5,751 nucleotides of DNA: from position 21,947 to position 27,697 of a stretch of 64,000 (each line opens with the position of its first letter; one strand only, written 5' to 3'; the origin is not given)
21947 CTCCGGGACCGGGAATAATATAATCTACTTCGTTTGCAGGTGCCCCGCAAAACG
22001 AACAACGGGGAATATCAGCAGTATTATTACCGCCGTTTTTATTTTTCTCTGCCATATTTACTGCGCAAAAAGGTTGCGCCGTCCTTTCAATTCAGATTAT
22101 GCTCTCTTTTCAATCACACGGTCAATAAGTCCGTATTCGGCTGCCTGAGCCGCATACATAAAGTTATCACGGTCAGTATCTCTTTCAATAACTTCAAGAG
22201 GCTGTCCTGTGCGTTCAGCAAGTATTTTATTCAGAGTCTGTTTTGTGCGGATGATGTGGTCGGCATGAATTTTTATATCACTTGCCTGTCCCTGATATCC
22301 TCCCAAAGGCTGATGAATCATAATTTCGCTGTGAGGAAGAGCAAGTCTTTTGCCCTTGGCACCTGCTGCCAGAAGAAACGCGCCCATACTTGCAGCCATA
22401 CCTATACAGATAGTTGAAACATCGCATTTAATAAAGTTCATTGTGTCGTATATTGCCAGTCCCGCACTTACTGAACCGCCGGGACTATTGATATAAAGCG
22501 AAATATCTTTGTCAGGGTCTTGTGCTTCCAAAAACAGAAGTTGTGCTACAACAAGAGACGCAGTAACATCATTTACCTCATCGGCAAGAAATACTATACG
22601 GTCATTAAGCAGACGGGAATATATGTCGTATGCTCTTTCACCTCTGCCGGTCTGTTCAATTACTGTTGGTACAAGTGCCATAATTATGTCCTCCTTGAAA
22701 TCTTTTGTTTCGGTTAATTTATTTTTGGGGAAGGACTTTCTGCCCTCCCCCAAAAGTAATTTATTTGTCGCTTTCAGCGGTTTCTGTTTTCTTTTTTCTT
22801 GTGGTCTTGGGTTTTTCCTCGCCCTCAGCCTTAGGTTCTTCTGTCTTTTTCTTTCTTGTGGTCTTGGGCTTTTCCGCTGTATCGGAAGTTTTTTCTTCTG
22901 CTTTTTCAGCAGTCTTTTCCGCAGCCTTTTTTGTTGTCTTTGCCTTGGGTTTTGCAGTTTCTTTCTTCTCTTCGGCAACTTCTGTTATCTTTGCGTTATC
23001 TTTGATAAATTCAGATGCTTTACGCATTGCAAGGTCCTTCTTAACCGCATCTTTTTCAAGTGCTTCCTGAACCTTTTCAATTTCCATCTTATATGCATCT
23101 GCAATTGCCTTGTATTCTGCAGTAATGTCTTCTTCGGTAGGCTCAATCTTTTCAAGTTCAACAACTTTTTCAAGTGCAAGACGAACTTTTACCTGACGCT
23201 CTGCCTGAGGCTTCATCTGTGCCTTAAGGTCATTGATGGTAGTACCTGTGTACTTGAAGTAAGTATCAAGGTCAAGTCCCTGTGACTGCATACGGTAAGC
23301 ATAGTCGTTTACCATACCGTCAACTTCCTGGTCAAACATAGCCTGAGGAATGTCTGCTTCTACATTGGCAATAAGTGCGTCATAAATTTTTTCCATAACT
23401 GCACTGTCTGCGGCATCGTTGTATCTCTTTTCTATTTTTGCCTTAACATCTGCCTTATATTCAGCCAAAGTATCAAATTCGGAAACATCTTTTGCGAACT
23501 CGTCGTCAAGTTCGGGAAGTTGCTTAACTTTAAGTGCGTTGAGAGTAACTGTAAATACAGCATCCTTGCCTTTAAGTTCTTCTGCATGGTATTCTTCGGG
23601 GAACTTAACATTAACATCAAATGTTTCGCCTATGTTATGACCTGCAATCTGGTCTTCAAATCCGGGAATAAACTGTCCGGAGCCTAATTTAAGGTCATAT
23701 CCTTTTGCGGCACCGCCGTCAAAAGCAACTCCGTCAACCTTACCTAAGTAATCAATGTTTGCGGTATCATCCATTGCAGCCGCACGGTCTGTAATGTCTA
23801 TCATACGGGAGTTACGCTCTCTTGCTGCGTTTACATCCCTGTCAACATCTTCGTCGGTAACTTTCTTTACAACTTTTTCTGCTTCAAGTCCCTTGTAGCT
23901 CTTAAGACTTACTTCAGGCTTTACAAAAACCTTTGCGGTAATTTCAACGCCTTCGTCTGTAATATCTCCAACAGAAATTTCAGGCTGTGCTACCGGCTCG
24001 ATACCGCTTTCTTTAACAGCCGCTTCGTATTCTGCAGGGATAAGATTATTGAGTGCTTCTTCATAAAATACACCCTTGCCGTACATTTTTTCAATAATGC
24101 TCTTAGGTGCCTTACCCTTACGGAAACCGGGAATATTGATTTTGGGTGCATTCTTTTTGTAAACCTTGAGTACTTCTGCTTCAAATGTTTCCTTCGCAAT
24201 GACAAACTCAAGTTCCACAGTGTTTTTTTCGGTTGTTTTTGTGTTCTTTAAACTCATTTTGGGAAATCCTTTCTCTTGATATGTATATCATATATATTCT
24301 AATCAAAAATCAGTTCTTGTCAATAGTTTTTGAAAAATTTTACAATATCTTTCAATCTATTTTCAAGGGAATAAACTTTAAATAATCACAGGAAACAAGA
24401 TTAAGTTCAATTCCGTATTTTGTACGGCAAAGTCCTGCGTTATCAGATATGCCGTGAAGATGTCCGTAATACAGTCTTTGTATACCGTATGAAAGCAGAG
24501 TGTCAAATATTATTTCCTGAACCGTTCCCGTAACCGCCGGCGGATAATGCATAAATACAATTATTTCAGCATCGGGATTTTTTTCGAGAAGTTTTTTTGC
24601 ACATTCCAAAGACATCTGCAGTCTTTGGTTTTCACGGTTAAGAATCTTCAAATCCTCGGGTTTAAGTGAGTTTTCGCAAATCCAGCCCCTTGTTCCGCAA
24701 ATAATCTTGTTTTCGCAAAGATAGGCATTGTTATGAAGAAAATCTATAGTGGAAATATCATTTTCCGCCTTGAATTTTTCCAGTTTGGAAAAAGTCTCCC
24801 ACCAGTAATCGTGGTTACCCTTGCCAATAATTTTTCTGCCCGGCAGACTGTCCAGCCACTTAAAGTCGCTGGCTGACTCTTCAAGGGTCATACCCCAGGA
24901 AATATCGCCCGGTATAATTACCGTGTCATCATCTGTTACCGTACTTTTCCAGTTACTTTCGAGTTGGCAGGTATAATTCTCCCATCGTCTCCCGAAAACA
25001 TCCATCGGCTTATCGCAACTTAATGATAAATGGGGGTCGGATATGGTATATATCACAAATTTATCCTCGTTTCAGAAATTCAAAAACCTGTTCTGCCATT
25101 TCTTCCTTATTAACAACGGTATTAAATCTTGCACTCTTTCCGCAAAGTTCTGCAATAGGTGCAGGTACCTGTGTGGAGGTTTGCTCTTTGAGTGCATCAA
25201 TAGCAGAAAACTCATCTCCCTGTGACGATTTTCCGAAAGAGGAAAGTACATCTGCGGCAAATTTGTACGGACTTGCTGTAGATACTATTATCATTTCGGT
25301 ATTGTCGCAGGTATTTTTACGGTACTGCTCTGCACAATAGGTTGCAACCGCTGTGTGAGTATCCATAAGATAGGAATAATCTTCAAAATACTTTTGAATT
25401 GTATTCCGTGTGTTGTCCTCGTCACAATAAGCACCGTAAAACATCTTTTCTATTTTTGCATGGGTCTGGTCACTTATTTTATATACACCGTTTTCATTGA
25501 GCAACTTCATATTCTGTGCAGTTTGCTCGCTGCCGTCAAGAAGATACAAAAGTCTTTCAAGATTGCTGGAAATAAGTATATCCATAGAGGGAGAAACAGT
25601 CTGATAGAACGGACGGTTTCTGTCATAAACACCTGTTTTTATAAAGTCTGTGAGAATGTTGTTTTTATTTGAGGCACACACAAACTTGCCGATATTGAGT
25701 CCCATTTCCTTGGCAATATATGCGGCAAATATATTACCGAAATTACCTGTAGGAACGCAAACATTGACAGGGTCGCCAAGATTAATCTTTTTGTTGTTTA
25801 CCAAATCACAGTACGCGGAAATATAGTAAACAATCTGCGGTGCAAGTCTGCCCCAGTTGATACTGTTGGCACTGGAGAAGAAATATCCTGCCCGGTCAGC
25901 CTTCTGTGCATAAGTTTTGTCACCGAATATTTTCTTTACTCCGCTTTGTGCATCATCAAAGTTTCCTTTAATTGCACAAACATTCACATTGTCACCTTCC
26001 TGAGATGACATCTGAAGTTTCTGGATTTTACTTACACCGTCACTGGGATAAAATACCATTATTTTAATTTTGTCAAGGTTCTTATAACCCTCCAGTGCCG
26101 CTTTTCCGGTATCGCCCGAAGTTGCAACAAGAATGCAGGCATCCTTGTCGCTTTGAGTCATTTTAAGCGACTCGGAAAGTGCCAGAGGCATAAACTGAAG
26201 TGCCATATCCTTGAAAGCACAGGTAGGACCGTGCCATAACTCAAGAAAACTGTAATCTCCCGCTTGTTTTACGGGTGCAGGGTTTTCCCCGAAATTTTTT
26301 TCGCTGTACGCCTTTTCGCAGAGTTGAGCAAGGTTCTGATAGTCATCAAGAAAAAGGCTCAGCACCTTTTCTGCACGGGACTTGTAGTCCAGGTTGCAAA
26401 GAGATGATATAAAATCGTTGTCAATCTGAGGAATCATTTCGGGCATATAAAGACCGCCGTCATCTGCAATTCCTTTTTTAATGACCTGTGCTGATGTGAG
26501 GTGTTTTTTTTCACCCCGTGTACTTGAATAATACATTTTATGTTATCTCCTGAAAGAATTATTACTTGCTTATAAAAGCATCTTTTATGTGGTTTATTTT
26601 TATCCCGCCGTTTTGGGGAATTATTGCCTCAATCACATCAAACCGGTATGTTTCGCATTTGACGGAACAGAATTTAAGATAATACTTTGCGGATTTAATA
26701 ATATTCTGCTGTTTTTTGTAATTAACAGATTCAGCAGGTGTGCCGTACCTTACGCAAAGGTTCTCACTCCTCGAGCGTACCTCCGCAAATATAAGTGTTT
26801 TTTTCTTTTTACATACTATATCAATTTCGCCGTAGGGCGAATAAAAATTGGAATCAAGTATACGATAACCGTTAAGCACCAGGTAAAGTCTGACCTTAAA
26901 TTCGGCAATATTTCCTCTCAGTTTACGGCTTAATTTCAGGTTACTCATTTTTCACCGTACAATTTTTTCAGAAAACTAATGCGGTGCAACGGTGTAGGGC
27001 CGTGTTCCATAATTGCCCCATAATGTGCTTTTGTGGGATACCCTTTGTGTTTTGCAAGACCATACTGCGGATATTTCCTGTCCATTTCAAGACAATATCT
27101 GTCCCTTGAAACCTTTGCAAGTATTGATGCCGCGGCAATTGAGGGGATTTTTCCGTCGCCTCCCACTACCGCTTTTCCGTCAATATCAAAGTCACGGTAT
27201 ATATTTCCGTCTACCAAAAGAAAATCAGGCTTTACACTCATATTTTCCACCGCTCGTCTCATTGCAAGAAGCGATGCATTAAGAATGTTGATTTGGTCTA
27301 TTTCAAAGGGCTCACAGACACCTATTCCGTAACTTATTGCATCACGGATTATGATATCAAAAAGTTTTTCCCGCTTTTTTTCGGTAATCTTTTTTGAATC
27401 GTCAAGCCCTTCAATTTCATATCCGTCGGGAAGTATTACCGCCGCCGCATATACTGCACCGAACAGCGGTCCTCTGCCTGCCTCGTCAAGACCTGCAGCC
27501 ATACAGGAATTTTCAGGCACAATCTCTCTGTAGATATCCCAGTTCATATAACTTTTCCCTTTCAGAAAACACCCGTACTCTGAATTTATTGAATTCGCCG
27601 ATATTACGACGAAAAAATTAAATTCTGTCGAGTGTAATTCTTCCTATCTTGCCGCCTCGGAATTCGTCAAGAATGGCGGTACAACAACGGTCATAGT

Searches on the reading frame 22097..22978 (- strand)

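Call 44: search_protein_families(library=ncbifam, proteins=[window:22097-22978:-], max_evalue=1e-25)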
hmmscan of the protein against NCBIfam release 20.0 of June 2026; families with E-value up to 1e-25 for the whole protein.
window:22097-22978:- (293 aa): 10 families
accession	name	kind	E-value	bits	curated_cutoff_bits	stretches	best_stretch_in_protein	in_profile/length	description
NF001368.0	PRK00277.1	subfamily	6.1e-103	342.9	249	1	98-292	4-198/203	ATP-dependent Clp protease proteolytic subunit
TIGR00493.1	clpP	equivalog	5.2e-101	336.3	308.6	1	100-291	1-192/192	ATP-dependent Clp endopeptidase proteolytic subunit ClpP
NF009203.0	PRK12551.1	equivalog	1.4e-88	295.8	359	1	102-293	1-192/196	ATP-dependent Clp protease proteolytic subunit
NF009205.0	PRK12553.1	subfamily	2e-80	269.3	228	1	101-291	12-204/211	ATP-dependent Clp protease proteolytic subunit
NF011091.0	PRK14514.1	equivalog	1.9e-75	253.3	361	1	102-292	30-220/221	ATP-dependent Clp endopeptidase proteolytic subunit ClpP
NF011090.0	PRK14513.1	equivalog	5.2e-74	248.5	347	1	100-292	1-193/201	ATP-dependent Clp protease proteolytic subunit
NF009204.0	PRK12552.1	equivalog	1.5e-54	184.8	263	1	118-292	22-215/225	ATP-dependent Clp protease proteolytic subunit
NF011089.0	PRK14512.1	equivalog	4.3e-52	176.8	251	1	120-292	22-194/200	ATP-dependent Clp protease proteolytic subunit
NF045540.1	scaf_prot_MCP1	exception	1e-27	97.2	475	1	149-291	23-163/652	ClpP-like prohead protease/major capsid protein fusion protein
NF045542.1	Clp_rel_HeadMat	equivalog_domain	3.7e-26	92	120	1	136-288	16-165/165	head maturation protease, ClpP-related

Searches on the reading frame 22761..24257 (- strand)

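Call 44: search_protein_families(library=ncbifam, proteins=[window:22761-24257:-], max_evalue=1e-25)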
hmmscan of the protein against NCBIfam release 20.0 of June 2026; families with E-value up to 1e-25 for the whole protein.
window:22761-24257:- (498 aa): 1 family
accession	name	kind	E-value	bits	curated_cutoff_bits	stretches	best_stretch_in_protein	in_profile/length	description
TIGR00115.1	tig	equivalog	1.2e-128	429.5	180.2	1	13-418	2-409/410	trigger factor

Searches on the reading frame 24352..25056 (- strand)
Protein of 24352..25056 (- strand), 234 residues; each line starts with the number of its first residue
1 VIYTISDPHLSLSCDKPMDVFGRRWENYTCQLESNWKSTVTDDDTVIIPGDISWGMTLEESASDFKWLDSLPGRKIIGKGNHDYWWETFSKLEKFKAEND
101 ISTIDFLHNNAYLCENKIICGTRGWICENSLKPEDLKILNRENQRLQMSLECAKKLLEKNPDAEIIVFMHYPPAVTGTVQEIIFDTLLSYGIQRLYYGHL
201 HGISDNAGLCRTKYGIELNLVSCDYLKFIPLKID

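Call 44: search_protein_families(library=ncbifam, proteins=[window:24352-25056:-], max_evalue=1e-25)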
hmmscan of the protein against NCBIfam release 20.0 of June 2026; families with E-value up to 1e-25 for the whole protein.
window:24352-25056:- (234 aa): 0 families

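Call 46: search_protein_families(library=ncbifam, proteins=[window:24352-25056:-], max_evalue=1e-15)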
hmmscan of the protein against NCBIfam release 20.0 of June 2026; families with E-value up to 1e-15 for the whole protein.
window:24352-25056:- (234 aa): 0 families

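Call 71: search_protein_families(library=pfam, proteins=[window:24352-25056:-], max_evalue=0.00001)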
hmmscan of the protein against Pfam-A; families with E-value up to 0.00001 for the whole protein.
window:24352-25056:- (234 aa): 1 family
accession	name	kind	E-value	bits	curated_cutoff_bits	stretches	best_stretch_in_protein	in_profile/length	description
PF00149.33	Metallophos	-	4.3e-10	40.8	21.5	1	3-201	4-189/191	Calcineurin-like phosphoesterase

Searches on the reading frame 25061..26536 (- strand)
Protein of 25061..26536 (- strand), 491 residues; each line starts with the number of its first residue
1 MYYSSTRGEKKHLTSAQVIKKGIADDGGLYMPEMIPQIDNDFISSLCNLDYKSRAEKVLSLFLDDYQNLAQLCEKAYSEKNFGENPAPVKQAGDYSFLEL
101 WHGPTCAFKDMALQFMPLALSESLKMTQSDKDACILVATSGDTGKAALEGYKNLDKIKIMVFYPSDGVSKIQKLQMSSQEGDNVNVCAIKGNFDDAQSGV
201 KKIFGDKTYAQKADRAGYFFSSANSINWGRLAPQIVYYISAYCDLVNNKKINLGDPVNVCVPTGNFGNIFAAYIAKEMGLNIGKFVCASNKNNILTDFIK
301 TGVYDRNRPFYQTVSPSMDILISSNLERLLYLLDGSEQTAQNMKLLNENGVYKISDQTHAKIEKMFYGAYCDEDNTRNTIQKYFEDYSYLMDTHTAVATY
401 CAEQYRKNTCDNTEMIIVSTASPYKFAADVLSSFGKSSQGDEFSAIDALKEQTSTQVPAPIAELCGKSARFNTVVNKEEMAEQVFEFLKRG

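Call 44: search_protein_families(library=ncbifam, proteins=[window:25061-26536:-], max_evalue=1e-25)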
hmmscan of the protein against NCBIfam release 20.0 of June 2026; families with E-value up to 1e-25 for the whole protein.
window:25061-26536:- (491 aa): 1 family
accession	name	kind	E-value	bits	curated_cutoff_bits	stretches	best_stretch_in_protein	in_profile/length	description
TIGR00260.1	thrC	equivalog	8.5e-73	245.4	167.1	1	66-435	12-333/340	threonine synthase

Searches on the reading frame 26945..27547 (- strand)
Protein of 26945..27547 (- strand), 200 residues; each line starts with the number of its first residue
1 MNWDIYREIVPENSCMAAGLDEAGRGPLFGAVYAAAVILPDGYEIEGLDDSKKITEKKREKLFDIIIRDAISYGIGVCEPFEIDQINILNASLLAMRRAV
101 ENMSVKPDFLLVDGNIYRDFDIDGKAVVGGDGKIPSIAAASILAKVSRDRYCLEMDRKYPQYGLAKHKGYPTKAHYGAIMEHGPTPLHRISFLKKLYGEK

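Call 45: search_protein_families(library=ncbifam, proteins=[window:26945-27547:-], max_evalue=1e-25)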
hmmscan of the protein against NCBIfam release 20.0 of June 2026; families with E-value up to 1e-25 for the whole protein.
window:26945-27547:- (200 aa): 7 families
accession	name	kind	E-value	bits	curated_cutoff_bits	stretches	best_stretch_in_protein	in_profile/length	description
NF000596.1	PRK00015.1-4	equivalog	2.3e-72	242.8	251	1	17-192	2-177/186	ribonuclease HII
NF000594.1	PRK00015.1-1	equivalog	3.8e-69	233.1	243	1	9-194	63-249/251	ribonuclease HII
NF000595.1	PRK00015.1-3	equivalog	3.9e-68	229.2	167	1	16-193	3-182/188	ribonuclease HII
NF010537.0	PRK13925.1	equivalog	1.4e-60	204.4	252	1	13-196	8-196/200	ribonuclease HII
NF000598.1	PRK00015.2-2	equivalog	1.8e-53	181.3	273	1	17-192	22-200/203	ribonuclease HII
NF000600.1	PRK00015.2-4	equivalog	2.2e-49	167.9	364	1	17-193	30-208/212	ribonuclease HII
NF010538.0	PRK13926.1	equivalog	6.2e-49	167.1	285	1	3-192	10-198/213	ribonuclease HII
